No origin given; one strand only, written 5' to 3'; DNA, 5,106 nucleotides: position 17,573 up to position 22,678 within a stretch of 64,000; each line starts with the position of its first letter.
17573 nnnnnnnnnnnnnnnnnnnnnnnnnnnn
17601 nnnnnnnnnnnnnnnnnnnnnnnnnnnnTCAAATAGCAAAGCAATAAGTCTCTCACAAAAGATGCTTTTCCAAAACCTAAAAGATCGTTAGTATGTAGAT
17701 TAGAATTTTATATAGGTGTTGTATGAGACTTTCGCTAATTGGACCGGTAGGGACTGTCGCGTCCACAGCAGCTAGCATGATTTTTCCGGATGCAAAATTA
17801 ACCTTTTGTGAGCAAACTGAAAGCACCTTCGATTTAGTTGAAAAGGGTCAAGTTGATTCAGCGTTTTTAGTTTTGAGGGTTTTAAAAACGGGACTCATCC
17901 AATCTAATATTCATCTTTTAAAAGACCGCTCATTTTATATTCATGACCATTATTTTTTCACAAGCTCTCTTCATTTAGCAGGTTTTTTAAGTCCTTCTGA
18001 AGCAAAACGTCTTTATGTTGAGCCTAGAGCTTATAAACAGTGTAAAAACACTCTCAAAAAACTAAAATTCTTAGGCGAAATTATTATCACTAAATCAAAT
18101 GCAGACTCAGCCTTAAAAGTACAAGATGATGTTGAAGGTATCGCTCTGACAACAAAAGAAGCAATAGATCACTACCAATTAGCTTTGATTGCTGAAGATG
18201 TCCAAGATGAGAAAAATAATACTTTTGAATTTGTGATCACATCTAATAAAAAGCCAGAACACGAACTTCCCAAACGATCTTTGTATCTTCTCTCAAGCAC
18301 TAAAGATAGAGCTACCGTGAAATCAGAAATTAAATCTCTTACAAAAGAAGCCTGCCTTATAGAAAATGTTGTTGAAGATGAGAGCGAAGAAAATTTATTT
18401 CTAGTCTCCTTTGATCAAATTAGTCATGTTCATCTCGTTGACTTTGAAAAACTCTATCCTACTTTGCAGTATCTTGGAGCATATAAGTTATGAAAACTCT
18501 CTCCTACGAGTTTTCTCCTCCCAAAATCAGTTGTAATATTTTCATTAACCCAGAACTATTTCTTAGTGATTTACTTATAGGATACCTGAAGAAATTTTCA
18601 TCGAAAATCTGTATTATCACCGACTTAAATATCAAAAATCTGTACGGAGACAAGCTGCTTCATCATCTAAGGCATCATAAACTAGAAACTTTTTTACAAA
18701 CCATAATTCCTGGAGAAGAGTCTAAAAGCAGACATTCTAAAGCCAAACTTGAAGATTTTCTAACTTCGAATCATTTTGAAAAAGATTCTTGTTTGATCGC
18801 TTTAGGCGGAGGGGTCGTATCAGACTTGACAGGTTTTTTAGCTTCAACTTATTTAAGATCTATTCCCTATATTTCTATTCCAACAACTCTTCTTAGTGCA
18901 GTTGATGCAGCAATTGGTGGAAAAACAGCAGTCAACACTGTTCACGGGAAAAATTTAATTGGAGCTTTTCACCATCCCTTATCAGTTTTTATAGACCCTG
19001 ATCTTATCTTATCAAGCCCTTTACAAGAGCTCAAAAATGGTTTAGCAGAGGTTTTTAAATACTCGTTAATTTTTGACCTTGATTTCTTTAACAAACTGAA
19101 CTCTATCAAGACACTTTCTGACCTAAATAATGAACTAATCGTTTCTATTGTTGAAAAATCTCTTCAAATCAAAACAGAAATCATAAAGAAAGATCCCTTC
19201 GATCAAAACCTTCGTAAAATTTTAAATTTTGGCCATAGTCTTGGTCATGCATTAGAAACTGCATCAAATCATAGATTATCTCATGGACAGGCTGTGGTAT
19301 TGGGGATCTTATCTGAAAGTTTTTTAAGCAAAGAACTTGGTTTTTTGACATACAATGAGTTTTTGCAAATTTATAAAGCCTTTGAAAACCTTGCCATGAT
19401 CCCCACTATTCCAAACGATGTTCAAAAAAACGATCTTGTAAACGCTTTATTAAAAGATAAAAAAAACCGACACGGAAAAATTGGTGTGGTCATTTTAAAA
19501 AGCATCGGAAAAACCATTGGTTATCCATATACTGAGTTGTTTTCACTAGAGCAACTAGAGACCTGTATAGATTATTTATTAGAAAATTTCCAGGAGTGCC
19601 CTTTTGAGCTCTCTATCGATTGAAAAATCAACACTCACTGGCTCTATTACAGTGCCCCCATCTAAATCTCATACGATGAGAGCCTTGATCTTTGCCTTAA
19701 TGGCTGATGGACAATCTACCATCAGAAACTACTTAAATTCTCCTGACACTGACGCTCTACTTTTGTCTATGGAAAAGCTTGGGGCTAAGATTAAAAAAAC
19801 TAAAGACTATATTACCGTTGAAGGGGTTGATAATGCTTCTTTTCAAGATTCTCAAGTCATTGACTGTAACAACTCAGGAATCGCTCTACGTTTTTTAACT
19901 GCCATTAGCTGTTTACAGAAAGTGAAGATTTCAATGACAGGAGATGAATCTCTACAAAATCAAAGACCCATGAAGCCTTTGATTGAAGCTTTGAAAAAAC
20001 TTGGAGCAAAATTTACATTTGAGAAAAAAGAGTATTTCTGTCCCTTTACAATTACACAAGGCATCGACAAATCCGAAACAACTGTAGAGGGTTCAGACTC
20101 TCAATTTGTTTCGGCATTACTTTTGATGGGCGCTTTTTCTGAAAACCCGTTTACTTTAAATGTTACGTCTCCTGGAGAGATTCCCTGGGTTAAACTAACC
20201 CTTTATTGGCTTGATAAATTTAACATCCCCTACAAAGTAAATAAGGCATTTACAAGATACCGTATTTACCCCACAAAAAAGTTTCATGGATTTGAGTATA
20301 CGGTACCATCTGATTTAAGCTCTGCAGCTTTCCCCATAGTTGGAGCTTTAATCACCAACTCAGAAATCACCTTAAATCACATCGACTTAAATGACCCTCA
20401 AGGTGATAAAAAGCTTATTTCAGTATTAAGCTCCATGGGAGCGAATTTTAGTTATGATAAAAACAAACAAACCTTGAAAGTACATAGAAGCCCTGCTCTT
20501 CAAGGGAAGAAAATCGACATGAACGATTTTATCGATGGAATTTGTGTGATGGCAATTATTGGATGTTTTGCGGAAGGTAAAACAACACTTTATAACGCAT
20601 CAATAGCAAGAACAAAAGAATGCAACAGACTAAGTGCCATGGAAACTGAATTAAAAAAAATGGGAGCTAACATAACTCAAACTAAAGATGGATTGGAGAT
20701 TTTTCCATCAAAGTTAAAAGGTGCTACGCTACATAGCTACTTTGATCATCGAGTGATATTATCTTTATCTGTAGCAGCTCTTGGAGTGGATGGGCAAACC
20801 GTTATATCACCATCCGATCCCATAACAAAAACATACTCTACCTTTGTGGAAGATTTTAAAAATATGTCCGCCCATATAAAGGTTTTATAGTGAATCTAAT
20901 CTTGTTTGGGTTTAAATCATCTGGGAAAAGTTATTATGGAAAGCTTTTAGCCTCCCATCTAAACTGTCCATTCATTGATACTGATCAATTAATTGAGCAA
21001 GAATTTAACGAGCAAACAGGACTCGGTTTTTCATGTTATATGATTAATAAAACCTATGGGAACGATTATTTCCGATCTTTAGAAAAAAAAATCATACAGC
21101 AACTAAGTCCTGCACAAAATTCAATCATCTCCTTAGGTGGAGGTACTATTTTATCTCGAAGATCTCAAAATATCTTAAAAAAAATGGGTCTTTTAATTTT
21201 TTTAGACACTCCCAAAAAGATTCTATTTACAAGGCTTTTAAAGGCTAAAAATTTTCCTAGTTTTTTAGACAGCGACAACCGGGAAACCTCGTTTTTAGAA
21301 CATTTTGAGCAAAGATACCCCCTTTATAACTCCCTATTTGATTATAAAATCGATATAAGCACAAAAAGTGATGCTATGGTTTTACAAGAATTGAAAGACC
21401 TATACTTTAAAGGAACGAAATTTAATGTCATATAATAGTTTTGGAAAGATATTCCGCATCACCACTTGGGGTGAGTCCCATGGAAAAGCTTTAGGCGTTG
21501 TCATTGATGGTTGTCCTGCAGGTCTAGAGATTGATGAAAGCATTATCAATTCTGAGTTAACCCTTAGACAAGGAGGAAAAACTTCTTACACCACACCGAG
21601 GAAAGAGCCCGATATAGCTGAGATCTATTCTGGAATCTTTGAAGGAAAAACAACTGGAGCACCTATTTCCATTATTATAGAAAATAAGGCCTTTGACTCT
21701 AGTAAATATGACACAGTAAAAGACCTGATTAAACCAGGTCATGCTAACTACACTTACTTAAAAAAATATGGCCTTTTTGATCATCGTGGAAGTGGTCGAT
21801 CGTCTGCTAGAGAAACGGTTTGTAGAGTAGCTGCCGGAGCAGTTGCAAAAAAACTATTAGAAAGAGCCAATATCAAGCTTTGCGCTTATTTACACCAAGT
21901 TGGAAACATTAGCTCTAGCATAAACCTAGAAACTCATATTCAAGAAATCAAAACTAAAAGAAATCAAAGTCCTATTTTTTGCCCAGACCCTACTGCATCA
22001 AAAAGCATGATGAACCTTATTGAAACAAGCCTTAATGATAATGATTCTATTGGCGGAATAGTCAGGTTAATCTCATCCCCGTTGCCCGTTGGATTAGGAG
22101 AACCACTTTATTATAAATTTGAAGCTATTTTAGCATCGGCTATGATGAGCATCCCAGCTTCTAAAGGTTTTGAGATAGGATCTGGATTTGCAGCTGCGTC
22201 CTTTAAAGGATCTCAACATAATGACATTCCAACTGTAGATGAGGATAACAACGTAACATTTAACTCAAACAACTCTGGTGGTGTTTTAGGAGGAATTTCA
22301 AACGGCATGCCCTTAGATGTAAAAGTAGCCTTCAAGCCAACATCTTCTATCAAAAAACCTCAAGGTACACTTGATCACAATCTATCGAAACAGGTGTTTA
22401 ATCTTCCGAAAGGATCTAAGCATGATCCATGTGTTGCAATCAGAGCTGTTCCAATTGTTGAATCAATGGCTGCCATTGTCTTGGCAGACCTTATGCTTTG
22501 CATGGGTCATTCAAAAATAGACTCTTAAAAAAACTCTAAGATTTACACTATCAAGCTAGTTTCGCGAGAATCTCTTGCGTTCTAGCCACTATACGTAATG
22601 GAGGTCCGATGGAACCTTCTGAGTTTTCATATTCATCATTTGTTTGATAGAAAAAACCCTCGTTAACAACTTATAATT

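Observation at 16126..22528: Shikimate supraoperon led by a catalytically eroded prephenate-dehydratase-like gene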

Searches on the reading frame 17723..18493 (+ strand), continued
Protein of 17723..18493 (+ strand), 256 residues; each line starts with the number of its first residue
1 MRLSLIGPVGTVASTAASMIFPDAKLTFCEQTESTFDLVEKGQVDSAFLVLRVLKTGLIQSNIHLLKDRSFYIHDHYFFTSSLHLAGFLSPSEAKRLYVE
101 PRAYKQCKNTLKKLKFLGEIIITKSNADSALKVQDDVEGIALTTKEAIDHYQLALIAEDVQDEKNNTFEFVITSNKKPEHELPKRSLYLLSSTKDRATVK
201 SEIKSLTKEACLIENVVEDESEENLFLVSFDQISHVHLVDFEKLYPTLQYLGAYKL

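Call 72: search_protein_families(library=pfam, proteins=[L005:469-1512:+, L005:7165-8004:+, L005:8785-10332:+, L005:10519-12177:+, L013:150-1172:+, L013:1169-1783:+, L025:1169-2182:+, L092:7131-7310:+, L092:6434-7066:+, L004:980-1153:+], max_evalue=0.001)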
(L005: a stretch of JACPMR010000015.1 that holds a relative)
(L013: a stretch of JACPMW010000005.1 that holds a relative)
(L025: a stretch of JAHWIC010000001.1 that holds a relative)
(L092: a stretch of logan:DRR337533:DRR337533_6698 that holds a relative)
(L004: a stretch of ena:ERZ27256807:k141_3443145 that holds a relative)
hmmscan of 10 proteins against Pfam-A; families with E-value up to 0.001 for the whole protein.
L005:469-1512:+ (347 aa): 3 families
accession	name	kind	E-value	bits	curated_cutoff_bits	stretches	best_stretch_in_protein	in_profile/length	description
PF00793.26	DAHP_synth_1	-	2.8e-85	285.9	25.5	1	92-337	3-265/270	DAHP synthetase I family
PF18152.6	DAHP_snth_FXD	-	1.6e-23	82.7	27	1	11-76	1-66/67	DAHP synthase ferredoxin-like domain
PF03102.20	NeuB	-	7.9e-09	35.8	22.1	1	151-346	52-239/241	NeuB family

L005:7165-8004:+ (279 aa): 4 families
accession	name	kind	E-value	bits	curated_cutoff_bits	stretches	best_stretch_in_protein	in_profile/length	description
PF02153.23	PDH_N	-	3.8e-22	78.9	26.5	1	44-144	41-152/154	Prephenate dehydrogenase, nucleotide-binding domain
PF20463.3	PDH_C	-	6.3e-19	68.6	22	1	148-251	1-101/102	Prephenate dehydrogenase, dimerization domain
PF03807.23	F420_oxidored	-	4.1e-06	27.7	21.6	0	6-82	1-92/94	NADP oxidoreductase coenzyme F420-dependent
PF03446.21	NAD_binding_2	-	0.00019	21.9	21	0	28-145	34-157/161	NAD binding domain of 6-phosphogluconate dehydrogenase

L005:8785-10332:+ (515 aa): 2 families
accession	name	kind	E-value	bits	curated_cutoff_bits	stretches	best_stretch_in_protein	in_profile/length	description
PF01409.25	tRNA-synt_2d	-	3.9e-80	269.3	19.8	1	238-511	2-245/246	tRNA synthetases class II core domain (F)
PF00152.25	tRNA-synt_2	-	8.4e-06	25.5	25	0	374-398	93-117/308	tRNA synthetases class II (D, K and N)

L005:10519-12177:+ (552 aa): 2 families
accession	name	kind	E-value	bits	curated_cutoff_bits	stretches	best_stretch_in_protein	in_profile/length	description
PF17759.6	tRNA_synthFbeta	-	1.3e-34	120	22.4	1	357-542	12-214/214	Phenylalanyl tRNA synthetase beta chain CLM domain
PF03484.21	B5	-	9.5e-18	64.6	28.6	1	283-343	2-67/67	tRNA synthetase B5 domain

L013:150-1172:+ (340 aa): 3 families
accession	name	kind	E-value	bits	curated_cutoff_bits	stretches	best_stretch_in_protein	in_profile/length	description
PF00793.26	DAHP_synth_1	-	9.2e-87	290.8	25.5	1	90-329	9-264/270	DAHP synthetase I family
PF18152.6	DAHP_snth_FXD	-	1.3e-22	79.8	27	1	4-69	1-66/67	DAHP synthase ferredoxin-like domain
PF03102.20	NeuB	-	3.3e-11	43.6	22.1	1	142-339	50-239/241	NeuB family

L013:1169-1783:+ (204 aa): 2 families
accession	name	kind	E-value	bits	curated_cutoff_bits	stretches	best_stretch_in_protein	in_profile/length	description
PF00300.27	His_Phos_1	-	3e-54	184.1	21.7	1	4-192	2-190/194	Histidine phosphatase superfamily (branch 1)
PF13434.12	Lys_Orn_oxgnase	-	0.00091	18.9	21.3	0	42-131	220-310/339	L-lysine 6-monooxygenase/L-ornithine 5-monooxygenase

L025:1169-2182:+ (337 aa): 3 families
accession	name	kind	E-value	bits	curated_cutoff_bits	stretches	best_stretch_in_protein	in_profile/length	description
PF00793.26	DAHP_synth_1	-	3e-85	285.8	25.5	1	83-331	4-266/270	DAHP synthetase I family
PF18152.6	DAHP_snth_FXD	-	8.1e-29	99.7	27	1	1-67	1-67/67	DAHP synthase ferredoxin-like domain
PF03102.20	NeuB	-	9e-10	38.9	22.1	1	148-335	59-238/241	NeuB family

L092:7131-7310:+ (59 aa): 0 families

L092:6434-7066:+ (210 aa): 0 families

L004:980-1153:+ (57 aa): 0 families

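Call 75: find_related_loci(query=window:17723-18493:+, collection=metagenome_contigs, flank=5000)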
Query window:17723-18493:+ (256 aa) in metagenome_contigs; peptide patterns used: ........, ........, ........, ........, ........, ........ (x = any residue, [..] = any of these).
179 stretches matched a pattern, but none encodes a relative of the query by tblastn (E <= 1e-3).

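Call 77: find_related_loci(query=A3, collection=metagenome_contigs, flank=5000)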
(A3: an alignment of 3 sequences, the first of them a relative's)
Query A3 (256 aa) in metagenome_contigs; peptide patterns used: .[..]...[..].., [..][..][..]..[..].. (x = any residue, [..] = any of these).
388 stretches matched a pattern; 11 encode a relative of the query (tblastn E <= 1e-3); 11 distinct loci.
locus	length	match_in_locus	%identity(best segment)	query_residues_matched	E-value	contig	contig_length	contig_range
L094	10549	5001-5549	25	1-182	1e-13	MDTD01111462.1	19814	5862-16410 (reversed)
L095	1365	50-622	23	1-191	2e-11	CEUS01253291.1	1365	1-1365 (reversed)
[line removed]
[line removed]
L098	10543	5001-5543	25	2-177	1e-8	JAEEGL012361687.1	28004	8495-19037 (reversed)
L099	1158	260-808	22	1-182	7e-9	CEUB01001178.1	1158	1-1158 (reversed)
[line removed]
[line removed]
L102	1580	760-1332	21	1-191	1e-6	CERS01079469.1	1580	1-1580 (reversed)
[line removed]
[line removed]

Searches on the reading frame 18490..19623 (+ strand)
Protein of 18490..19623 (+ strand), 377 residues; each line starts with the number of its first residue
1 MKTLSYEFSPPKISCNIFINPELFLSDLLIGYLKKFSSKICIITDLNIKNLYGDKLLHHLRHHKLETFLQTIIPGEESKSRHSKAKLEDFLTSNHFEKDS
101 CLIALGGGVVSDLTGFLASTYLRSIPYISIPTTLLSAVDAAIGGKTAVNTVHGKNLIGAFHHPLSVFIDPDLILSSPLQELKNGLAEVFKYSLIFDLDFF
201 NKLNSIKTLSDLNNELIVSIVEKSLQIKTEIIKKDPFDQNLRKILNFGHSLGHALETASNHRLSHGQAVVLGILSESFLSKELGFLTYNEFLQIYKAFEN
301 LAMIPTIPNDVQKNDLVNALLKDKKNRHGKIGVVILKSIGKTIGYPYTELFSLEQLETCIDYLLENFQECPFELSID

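Call 3: search_protein_families(library=pfam, proteins=[window:18490-19623:+], max_evalue=1)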
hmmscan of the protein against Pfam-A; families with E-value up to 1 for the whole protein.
window:18490-19623:+ (377 aa): 5 families
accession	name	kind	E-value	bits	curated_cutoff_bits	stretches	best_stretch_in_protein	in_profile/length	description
PF01761.26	DHQ_synthase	-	6.4e-38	129.4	24.2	1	72-182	4-114/115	3-dehydroquinate synthase N-terminal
PF24621.2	DHQS_C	-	2e-35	122.3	27.6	1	184-326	1-144/144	3-dehydroquinate synthase C-terminal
PF13685.12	Fe-ADH_2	-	1.8e-10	41.4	28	1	37-177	19-149/149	Iron-containing alcohol dehydrogenase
PF00465.25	Fe-ADH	-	0.00021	21.4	31.3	1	32-134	17-131/168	Iron-containing alcohol dehydrogenase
PF09797.15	NatB_MDM20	-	0.017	14.6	27.6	1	25-85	71-127/379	N-acetyltransferase B complex (NatB) non catalytic subunit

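Call 4: search_protein_families(library=ncbifam, proteins=[window:18490-19623:+], max_evalue=1)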
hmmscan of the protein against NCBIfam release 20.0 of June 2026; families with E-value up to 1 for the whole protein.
window:18490-19623:+ (377 aa): 7 families
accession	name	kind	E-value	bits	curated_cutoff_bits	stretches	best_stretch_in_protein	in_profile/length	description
TIGR01357.1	aroB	equivalog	3.5e-99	332.3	305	1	28-344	12-330/344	3-dehydroquinate synthase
TIGR04425.1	P_lya_rel_AroB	hypoth_equivalog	6.3e-72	242.5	400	1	37-342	25-326/348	AroB-related putative sugar phosphate phospholyase (cyclizing)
NF004852.0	PRK06203.1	equivalog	1.7e-50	172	333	1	61-362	83-390/407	3-dehydroquinate synthase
NF010556.0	PRK13951.1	equivalog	2.4e-49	168.5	560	1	25-343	173-477/492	bifunctional shikimate kinase AroK/3-dehydroquinate synthase AroB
NF010627.0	PRK14021.1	equivalog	1.8e-45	155.4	565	1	37-343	209-523/542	bifunctional shikimate kinase/3-dehydroquinate synthase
NF002022.0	PRK00843.1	equivalog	1.5e-11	43.9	413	1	35-217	32-201/350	NAD(P)-dependent glycerol-1-phosphate dehydrogenase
NF006941.0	PRK09423.1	subfamily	2.6e-06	26.5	336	1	30-187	22-171/367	glycerol dehydrogenase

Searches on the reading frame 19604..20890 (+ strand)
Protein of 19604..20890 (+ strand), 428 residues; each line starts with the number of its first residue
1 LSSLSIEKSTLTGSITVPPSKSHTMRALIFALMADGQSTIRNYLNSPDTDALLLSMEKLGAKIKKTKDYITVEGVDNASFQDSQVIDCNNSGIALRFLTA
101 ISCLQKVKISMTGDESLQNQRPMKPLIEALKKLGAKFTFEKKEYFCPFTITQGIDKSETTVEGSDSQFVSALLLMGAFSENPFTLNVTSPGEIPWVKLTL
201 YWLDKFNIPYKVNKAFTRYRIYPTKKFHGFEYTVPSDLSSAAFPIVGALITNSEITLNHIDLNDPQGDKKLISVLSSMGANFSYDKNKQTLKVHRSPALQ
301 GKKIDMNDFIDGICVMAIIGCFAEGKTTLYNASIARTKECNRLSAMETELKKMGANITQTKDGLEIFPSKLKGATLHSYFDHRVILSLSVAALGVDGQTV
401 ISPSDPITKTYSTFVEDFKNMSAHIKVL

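Call 3: search_protein_families(library=pfam, proteins=[window:19604-20890:+], max_evalue=1)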
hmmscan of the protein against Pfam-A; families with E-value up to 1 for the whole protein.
window:19604-20890:+ (428 aa): 4 families
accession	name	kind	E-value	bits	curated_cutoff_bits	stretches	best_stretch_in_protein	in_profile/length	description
PF00275.25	EPSP_synthase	-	9.8e-98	328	22.8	1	9-417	5-416/417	EPSP synthase (3-phosphoshikimate 1-carboxyvinyltransferase)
PF18788.6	DarA_N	-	0.011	16.1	27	0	117-171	11-64/122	Defence against restriction A N-terminal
PF22302.1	DUF6968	-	0.16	12.3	27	0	140-173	25-56/90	Domain of unknown function (DUF6968)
PF07833.16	Cu_amine_oxidN1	-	0.17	12.3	24.2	0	106-144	4-42/108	Copper amine oxidase N-terminal domain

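Call 4: search_protein_families(library=ncbifam, proteins=[window:19604-20890:+], max_evalue=1)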
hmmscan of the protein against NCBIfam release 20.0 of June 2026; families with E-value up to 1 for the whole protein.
window:19604-20890:+ (428 aa): 8 families
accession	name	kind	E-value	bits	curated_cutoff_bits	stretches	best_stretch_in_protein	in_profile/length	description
TIGR01356.1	aroA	equivalog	7.5e-117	390.6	287.25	1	13-423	1-414/415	3-phosphoshikimate 1-carboxyvinyltransferase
NF008816.0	PRK11860.1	equivalog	4.4e-60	203.5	943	1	11-423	15-437/662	bifunctional 3-phosphoshikimate 1-carboxyvinyltransferase/cytidylate kinase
NF011381.1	PRK14806.1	equivalog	1.8e-51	175.3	902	1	8-425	309-730/733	bifunctional prephenate dehydrogenase/3-phosphoshikimate 1-carboxyvinyltransferase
NF006873.0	PRK09369.1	subfamily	3.1e-24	85.4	297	1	4-426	4-415/419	UDP-N-acetylglucosamine 1-carboxyvinyltransferase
TIGR01072.1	murA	equivalog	1.3e-21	76.9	392.7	1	8-426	9-415/416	UDP-N-acetylglucosamine 1-carboxyvinyltransferase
NF009470.0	PRK12830.1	equivalog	1.5e-19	70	552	3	348-426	335-413/417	UDP-N-acetylglucosamine 1-carboxyvinyltransferase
NF040845.1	lmo0850_fam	equivalog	0.17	11.6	27.5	0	348-361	11-24/34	Lmo0850 family protein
NF009379.0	PRK12740.1-3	equivalog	0.21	10.1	513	1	313-348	8-43/674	elongation factor G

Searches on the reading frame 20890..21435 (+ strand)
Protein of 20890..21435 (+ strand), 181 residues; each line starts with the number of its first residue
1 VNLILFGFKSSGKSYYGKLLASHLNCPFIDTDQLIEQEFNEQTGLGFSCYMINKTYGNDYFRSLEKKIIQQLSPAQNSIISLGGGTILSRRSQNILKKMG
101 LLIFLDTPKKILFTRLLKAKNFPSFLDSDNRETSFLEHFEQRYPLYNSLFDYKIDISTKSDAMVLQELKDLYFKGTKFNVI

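Call 3: search_protein_families(library=pfam, proteins=[window:20890-21435:+], max_evalue=1)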
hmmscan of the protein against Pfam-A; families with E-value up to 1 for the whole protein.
window:20890-21435:+ (181 aa): 5 families
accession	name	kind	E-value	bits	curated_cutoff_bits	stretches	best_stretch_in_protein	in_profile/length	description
PF01202.28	SKI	-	3.9e-32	112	22.1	1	10-168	2-154/159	Shikimate kinase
PF13189.12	Cytidylate_kin2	-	0.00052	20.7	28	1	11-123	10-135/176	Cytidylate kinase-like family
PF13207.12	AAA_17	-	0.024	15.4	27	1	7-131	2-132/136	AAA domain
PF13238.12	AAA_18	-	0.064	14.2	29.4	1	5-120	3-112/128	AAA domain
PF13671.12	AAA_33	-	0.18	12.6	27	1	4-42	3-41/143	AAA domain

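Call 4: search_protein_families(library=ncbifam, proteins=[window:20890-21435:+], max_evalue=1)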
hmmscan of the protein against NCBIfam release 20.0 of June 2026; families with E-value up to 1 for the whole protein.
window:20890-21435:+ (181 aa): 25 families
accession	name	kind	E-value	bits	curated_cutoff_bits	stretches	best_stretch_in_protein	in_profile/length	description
NF010553.0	PRK13947.1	equivalog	5.3e-30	104.9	204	1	2-174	3-167/173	shikimate kinase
NF001866.0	PRK00625.1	equivalog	7.8e-27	94.5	142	1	1-170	1-166/173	shikimate kinase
NF010552.0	PRK13946.1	equivalog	1.5e-22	80.2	186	1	2-148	25-164/198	shikimate kinase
NF003456.0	PRK05057.1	equivalog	2.2e-21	76.5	195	1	2-167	6-165/173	shikimate kinase AroK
NF040667.1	hom_kin_desulfo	exception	2.7e-21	76.1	197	1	3-167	3-157/163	homoserine kinase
NF010555.0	PRK13949.1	equivalog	3.5e-20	72.8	180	1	3-148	4-146/175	shikimate kinase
NF002988.0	PRK03731.1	equivalog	1.5e-19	70.4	161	1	3-169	5-166/174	shikimate kinase AroL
NF010554.0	PRK13948.1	equivalog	2.2e-19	69.8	217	1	4-148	14-150/192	shikimate kinase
NF010556.0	PRK13951.1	equivalog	1.4e-18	67.1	560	1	1-158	1-145/492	bifunctional shikimate kinase AroK/3-dehydroquinate synthase AroB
NF010627.0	PRK14021.1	equivalog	2.9e-14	52.4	565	1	4-164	10-166/542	bifunctional shikimate kinase/3-dehydroquinate synthase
NF006610.0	PRK09169.1-4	subfamily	4e-14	50.2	4299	1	3-148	2868-3006/3056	hypothetical protein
NF006015.0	PRK08154.1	subfamily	2.1e-12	46.8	204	1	4-171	140-301/314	anaerobic benzoate catabolism transcriptional regulator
NF002700.0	PRK02496.1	equivalog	1.7e-05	24.5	262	1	2-50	3-53/184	adenylate kinase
TIGR01313.1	therm_gnt_kin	subfamily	0.0013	18.5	113.75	1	3-121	1-117/164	gluconokinase, GntK/IdnK-type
NF004861.0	PRK06217.1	equivalog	0.0016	17.8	203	1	2-116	3-101/183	hypothetical protein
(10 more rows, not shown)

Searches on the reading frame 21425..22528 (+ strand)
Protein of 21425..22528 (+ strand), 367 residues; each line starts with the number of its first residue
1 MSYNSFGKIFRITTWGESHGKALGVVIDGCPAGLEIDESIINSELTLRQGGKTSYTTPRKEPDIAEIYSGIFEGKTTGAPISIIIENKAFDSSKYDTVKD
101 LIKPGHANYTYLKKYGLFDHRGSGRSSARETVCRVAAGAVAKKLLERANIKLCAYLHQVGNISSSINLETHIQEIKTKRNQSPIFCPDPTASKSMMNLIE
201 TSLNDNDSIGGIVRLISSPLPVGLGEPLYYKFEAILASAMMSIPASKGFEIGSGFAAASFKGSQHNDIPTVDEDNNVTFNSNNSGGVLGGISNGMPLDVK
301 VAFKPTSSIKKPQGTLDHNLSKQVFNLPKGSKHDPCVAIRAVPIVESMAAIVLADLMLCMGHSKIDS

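Call 3: search_protein_families(library=pfam, proteins=[window:21425-22528:+], max_evalue=1)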
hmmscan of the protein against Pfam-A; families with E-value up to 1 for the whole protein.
window:21425-22528:+ (367 aa): 1 family
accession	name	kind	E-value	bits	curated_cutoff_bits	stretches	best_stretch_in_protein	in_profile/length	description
PF01264.26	Chorismate_synt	-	7.2e-126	419.8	27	1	10-358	1-327/327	Chorismate synthase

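Call 4: search_protein_families(library=ncbifam, proteins=[window:21425-22528:+], max_evalue=1)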
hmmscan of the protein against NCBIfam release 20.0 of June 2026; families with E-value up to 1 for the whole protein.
window:21425-22528:+ (367 aa): 3 families
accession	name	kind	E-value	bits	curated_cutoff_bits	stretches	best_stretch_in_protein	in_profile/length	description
TIGR00033.1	aroC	equivalog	4.8e-131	436.9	212.2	1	10-359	1-346/351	chorismate synthase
NF003793.1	PRK05382.1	equivalog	2.9e-130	434.1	321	1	11-358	1-343/344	chorismate synthase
NF009113.0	PRK12463.1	equivalog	6.3e-62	209.8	799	1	11-357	2-364/390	chorismate synthase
